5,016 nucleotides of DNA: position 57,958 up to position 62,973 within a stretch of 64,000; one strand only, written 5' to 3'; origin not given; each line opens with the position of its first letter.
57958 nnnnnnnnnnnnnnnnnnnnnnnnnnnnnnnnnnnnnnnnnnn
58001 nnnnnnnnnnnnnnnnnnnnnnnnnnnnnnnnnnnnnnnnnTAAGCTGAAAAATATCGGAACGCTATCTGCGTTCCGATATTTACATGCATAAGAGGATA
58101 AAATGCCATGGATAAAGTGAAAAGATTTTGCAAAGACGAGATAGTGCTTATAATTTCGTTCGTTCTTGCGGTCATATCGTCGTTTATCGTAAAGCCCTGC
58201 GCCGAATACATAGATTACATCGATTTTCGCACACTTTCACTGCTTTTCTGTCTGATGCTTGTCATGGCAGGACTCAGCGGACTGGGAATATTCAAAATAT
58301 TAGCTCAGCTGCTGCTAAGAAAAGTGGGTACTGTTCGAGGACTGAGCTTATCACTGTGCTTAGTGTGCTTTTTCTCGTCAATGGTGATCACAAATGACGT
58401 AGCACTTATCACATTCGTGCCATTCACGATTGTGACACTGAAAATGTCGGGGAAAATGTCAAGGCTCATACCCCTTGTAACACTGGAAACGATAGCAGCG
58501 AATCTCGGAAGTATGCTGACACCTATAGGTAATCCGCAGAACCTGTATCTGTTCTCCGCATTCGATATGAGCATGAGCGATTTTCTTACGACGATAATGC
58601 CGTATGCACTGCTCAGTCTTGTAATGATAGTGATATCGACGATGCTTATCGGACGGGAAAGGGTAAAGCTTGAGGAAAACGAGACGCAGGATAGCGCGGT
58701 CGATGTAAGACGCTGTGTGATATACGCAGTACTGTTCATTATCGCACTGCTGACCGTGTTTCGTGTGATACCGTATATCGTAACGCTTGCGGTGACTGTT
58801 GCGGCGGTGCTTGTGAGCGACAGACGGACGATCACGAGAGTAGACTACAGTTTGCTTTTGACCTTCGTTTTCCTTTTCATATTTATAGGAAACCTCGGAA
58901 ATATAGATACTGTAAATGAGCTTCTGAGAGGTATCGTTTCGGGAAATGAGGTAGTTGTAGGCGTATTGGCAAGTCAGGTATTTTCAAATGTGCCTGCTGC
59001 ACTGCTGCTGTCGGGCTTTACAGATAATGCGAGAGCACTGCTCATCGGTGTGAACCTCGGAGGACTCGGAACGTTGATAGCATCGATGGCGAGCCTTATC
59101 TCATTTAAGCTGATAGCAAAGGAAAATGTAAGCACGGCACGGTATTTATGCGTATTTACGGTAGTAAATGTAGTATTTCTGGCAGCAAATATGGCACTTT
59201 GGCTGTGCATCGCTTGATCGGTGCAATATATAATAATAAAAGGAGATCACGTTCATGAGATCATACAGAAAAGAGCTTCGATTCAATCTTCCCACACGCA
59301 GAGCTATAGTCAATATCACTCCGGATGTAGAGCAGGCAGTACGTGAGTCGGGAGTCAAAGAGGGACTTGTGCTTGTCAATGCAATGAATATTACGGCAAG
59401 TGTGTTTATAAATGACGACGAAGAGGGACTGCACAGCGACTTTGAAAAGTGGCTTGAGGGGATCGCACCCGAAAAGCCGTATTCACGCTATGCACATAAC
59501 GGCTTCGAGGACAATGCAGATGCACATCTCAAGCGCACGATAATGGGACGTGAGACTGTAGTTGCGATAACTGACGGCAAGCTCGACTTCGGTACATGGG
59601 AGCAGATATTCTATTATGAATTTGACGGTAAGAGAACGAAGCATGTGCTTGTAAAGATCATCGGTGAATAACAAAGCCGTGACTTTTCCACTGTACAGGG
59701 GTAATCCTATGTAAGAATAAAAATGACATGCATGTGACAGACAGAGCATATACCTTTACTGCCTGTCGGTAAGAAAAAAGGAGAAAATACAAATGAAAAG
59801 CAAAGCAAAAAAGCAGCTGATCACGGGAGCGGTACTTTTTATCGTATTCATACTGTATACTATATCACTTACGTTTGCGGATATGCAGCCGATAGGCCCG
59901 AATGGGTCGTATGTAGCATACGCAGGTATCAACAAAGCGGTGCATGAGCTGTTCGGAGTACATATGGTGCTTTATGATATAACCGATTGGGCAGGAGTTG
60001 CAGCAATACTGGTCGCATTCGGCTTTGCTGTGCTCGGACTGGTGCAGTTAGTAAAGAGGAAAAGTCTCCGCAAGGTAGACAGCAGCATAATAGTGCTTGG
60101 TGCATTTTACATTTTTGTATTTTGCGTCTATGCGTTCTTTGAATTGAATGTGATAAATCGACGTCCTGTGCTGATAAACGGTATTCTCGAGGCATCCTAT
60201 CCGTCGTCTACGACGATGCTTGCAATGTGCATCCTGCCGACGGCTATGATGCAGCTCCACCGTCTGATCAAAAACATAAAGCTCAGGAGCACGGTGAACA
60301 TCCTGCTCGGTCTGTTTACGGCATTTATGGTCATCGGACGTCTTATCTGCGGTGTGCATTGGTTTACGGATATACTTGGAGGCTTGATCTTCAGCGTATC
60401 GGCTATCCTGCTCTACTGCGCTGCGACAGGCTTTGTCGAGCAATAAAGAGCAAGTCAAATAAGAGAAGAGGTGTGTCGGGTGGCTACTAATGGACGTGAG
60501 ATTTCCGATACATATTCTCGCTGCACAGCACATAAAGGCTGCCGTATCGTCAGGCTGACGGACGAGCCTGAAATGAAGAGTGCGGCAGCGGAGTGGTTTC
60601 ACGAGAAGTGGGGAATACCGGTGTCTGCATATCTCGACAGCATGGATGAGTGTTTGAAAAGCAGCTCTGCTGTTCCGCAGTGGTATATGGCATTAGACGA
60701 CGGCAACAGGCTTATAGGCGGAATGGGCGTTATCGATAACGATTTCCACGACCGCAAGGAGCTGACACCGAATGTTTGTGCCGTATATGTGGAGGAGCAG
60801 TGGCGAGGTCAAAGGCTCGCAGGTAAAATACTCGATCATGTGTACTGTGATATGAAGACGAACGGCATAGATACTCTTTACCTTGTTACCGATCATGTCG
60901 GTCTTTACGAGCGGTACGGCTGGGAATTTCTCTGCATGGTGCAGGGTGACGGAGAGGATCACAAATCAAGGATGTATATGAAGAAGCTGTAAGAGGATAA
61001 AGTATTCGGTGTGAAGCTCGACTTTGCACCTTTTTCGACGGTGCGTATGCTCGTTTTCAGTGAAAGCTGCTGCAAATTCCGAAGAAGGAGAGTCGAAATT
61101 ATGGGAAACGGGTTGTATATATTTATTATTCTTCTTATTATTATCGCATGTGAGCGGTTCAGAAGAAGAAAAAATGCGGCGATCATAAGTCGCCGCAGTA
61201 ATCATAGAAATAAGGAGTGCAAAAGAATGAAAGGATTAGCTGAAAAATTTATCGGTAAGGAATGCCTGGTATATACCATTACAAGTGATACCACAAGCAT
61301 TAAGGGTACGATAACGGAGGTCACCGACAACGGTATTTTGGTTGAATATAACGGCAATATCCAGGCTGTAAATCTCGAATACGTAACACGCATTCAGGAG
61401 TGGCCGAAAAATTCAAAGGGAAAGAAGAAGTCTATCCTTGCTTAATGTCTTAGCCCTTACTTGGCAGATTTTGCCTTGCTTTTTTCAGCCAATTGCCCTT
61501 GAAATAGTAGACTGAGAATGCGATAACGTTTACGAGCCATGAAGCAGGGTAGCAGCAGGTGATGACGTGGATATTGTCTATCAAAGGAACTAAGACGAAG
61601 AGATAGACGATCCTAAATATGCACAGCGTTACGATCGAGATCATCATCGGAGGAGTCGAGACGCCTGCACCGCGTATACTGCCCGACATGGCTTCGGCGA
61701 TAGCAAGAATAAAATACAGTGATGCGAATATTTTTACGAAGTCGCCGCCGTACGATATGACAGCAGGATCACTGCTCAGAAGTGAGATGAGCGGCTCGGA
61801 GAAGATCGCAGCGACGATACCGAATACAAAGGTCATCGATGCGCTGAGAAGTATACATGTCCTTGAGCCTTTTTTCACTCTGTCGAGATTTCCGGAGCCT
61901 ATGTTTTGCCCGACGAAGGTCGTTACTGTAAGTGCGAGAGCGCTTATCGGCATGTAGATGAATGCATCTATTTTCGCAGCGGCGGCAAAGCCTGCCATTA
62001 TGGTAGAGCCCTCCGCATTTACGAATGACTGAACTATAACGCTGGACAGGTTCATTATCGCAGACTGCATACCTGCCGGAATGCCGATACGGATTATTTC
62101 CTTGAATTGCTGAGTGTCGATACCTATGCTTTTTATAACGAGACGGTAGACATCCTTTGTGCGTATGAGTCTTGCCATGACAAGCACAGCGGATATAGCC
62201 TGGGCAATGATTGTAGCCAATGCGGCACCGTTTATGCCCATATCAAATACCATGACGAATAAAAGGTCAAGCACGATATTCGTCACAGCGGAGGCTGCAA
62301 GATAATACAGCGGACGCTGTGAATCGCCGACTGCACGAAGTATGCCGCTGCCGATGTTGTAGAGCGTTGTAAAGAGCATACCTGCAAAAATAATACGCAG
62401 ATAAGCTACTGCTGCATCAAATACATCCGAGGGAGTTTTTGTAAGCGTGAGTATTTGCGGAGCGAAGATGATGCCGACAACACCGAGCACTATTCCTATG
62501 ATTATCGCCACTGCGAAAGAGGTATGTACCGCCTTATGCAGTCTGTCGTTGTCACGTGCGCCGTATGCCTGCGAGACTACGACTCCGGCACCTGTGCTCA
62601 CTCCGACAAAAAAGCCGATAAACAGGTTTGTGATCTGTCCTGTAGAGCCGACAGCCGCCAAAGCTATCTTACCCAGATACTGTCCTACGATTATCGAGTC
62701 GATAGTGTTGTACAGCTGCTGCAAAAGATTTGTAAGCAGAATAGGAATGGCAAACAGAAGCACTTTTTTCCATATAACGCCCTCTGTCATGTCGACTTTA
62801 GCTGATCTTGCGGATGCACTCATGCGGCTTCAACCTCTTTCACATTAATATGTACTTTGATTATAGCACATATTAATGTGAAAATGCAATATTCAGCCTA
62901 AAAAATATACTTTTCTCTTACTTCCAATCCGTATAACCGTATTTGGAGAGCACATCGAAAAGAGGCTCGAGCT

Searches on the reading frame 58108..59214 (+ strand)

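Call 93: search_protein_families(library=pfam, proteins=[window:58108-59214:+], max_evalue=0.0001)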
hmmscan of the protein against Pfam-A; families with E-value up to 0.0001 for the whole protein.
window:58108-59214:+ (369 aa): 1 family
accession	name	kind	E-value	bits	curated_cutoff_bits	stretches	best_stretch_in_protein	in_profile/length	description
PF03600.22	CitMHS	-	6.5e-32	111.4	31.9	1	19-301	20-310/336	Citrate transporter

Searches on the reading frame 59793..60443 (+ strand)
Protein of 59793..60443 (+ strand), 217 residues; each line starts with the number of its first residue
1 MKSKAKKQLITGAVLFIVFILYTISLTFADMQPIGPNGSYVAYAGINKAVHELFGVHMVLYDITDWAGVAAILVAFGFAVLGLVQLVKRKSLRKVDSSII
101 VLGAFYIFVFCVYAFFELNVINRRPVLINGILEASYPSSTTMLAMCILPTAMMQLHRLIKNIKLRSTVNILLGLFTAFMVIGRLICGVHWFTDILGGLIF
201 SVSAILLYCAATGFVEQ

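Call 93: search_protein_families(library=pfam, proteins=[window:59793-60443:+], max_evalue=0.0001)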
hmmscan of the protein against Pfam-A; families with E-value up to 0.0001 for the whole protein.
window:59793-60443:+ (217 aa): 1 family
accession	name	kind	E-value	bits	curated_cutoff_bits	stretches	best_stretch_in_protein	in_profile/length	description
PF01569.27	PAP2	-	2.5e-08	34.2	27.2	1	133-208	48-121/130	PAP2 superfamily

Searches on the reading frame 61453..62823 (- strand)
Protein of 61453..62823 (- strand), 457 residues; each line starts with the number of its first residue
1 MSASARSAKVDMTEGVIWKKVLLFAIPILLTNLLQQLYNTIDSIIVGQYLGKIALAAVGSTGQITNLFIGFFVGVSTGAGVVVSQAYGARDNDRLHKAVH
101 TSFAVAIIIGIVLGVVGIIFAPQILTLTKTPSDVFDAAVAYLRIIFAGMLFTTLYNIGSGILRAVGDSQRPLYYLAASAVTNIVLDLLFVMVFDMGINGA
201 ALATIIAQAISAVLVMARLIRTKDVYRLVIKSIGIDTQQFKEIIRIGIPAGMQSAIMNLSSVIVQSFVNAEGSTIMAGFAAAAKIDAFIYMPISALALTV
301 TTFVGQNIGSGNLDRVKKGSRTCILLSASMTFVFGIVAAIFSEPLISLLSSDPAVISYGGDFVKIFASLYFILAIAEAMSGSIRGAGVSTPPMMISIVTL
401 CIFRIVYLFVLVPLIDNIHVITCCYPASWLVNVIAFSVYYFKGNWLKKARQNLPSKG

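Call 93: search_protein_families(library=pfam, proteins=[window:61453-62823:-], max_evalue=0.0001)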
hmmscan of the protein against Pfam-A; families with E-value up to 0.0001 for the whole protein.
window:61453-62823:- (457 aa): 2 families
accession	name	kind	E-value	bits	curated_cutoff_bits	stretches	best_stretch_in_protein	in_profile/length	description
PF01554.23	MatE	-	1.9e-65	219.9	24.9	2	27-187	1-160/161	MatE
PF13440.11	Polysacc_synt_3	-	7e-05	22.6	23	0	18-68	174-224/293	Polysaccharide biosynthesis protein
